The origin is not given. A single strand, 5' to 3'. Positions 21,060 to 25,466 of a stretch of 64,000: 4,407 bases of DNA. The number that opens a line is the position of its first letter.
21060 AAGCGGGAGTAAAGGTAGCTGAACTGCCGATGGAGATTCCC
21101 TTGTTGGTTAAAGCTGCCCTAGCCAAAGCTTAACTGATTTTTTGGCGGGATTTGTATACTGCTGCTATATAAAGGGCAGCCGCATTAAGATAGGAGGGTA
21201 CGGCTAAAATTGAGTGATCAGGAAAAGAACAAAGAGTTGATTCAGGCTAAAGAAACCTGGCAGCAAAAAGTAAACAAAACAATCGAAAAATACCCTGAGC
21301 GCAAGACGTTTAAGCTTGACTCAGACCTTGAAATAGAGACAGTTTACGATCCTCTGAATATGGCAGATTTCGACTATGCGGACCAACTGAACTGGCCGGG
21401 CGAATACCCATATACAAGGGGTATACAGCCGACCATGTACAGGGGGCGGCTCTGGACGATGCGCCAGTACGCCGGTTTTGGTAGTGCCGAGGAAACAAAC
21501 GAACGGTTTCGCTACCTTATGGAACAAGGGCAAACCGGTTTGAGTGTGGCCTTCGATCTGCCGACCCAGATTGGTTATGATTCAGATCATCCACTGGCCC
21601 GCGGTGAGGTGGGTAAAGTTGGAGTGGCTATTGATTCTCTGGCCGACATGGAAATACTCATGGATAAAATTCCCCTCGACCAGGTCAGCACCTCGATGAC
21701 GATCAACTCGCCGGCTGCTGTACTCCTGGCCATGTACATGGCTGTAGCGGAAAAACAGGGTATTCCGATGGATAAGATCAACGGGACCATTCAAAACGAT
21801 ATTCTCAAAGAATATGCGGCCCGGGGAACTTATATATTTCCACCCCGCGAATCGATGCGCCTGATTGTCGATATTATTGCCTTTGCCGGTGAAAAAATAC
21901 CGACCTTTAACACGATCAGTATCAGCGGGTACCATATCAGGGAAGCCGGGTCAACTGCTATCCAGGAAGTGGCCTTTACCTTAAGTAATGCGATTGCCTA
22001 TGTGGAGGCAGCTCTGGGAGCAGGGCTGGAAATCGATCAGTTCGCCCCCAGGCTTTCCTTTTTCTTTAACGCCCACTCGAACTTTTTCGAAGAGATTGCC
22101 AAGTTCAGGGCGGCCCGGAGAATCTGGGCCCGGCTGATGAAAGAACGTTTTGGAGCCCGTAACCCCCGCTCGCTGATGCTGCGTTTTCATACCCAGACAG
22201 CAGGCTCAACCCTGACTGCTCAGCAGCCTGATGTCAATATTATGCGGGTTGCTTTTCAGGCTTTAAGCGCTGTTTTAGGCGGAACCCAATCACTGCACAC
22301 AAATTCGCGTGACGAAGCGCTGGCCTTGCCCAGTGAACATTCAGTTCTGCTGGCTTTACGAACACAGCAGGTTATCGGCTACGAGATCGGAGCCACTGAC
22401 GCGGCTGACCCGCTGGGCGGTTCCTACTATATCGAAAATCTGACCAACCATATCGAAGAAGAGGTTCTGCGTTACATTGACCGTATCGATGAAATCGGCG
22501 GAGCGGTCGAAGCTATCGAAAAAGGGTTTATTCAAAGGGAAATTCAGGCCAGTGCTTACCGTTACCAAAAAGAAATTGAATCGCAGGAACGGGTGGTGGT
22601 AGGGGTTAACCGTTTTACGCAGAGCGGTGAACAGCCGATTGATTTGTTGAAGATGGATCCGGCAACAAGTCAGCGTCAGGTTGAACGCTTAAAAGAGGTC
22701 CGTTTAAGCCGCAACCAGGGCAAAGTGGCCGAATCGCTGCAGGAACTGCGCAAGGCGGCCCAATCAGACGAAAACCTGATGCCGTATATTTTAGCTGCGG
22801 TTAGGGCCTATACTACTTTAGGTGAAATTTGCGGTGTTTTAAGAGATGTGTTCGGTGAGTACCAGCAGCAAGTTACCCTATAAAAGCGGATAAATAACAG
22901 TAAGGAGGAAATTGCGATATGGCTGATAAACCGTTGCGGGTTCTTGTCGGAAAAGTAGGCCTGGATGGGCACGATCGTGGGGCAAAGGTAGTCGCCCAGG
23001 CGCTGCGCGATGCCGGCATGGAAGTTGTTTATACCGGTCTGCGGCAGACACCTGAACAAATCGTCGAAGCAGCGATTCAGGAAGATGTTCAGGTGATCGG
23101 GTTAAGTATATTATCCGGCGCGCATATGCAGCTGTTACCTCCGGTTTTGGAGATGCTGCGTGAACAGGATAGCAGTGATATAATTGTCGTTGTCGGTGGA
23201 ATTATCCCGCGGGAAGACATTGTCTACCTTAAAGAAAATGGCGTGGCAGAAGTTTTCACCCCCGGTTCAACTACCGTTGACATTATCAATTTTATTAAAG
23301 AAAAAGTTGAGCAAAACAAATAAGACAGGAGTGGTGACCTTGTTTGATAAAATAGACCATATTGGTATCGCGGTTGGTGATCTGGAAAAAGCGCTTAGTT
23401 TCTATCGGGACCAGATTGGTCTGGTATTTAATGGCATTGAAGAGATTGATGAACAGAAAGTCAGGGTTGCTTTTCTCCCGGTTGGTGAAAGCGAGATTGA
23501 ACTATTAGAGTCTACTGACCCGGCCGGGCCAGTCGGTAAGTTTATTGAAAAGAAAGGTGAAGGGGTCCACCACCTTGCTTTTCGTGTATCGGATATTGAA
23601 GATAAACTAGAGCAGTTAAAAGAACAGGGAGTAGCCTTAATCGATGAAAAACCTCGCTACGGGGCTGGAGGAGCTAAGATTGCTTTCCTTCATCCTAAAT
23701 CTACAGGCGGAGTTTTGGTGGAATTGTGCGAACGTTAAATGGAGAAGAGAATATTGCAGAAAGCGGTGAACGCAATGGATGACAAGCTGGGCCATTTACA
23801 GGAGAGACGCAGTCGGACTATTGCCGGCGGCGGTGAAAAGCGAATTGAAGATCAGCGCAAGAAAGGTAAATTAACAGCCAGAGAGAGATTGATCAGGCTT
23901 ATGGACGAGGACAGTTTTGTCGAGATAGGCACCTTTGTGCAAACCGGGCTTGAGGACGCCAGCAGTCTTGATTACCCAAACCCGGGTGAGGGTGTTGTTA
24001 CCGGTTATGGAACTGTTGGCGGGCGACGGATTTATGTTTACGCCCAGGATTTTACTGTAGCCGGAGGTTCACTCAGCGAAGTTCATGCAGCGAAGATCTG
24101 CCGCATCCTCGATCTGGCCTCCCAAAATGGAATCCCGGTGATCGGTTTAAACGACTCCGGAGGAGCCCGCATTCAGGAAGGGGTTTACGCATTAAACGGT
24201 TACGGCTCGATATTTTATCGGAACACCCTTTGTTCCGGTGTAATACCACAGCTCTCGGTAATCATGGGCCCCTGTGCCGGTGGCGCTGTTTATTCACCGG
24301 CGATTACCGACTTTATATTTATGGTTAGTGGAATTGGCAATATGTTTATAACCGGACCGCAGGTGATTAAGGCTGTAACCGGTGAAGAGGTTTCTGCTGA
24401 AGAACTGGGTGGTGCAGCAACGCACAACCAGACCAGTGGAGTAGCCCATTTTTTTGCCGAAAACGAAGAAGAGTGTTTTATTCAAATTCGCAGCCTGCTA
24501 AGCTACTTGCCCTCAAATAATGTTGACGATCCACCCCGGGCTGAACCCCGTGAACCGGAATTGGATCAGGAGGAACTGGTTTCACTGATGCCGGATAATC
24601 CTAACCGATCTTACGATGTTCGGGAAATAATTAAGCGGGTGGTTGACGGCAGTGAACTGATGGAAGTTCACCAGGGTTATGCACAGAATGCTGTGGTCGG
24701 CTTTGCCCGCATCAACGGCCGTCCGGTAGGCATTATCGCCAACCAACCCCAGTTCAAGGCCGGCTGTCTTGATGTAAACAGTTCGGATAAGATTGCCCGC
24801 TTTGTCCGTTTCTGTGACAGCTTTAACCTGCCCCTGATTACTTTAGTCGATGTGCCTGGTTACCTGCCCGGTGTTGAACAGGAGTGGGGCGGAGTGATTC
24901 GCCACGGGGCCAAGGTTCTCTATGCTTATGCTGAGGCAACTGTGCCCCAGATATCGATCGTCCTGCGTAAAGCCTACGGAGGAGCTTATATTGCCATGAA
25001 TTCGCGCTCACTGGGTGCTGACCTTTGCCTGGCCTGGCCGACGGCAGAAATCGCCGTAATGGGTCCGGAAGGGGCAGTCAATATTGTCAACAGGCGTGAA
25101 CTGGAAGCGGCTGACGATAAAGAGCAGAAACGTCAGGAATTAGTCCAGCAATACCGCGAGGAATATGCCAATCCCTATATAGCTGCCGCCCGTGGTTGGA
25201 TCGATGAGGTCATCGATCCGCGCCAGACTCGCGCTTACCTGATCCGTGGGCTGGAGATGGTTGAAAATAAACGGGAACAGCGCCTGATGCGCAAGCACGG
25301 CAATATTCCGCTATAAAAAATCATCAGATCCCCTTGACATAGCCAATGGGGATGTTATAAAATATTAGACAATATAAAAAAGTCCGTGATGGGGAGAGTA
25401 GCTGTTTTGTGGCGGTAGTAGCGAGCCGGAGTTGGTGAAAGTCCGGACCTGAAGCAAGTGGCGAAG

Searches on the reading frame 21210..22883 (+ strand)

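Call 23: search_protein_families(library=pfam, proteins=[window:21210-22883:+], max_evalue=0.00001)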
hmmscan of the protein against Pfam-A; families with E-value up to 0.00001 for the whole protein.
window:21210-22883:+ (557 aa): 1 family
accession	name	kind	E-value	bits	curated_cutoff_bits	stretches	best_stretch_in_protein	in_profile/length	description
PF01642.28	MM_CoA_mutase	-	5.4e-229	761.4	22.1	1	38-549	4-512/512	Methylmalonyl-CoA mutase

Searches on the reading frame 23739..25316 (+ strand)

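Call 23: search_protein_families(library=pfam, proteins=[window:23739-25316:+], max_evalue=0.00001)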
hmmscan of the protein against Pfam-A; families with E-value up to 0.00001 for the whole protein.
window:23739-25316:+ (525 aa): 2 families
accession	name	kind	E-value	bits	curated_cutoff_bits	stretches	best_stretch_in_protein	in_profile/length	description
PF01039.27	Carboxyl_trans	-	6e-195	649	22.3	1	39-523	2-493/493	Carboxyl transferase domain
PF03255.19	ACCA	-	3.4e-11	43.3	23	1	315-456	90-236/310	Acetyl co-enzyme A carboxylase carboxyltransferase-like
